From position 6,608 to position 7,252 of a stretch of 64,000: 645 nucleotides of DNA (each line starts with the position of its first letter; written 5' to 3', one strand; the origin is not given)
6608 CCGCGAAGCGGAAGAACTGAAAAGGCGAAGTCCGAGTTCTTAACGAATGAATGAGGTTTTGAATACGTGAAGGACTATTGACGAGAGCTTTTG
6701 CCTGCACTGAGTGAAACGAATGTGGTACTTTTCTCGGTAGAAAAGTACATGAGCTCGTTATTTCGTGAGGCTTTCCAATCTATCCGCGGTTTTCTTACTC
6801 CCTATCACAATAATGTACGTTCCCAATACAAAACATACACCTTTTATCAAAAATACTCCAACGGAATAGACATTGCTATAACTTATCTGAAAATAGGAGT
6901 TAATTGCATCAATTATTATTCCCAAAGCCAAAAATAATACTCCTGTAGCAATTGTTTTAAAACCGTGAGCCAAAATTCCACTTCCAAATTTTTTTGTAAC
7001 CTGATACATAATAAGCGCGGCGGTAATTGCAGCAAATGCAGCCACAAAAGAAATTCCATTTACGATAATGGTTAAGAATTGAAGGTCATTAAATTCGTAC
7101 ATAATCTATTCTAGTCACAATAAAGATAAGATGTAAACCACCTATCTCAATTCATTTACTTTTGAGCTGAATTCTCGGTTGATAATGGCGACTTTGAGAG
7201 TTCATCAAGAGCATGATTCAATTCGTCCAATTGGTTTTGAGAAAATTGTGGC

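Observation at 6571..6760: Family of intergenic repeat elements (copy A here; others at 42935..43130 and 61327..61510) ending in a hairpin with compensatory stem substitutions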

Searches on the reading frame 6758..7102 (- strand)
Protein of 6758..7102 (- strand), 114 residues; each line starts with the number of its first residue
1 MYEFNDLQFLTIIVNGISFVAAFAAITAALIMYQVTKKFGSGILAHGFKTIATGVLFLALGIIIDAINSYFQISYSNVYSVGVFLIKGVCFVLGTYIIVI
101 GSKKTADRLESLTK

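Call 21: search_protein_families(library=pfam, proteins=[window:6758-7102:-], max_evalue=0.01)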
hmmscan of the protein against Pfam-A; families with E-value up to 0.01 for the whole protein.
window:6758-7102:- (114 aa): 0 families
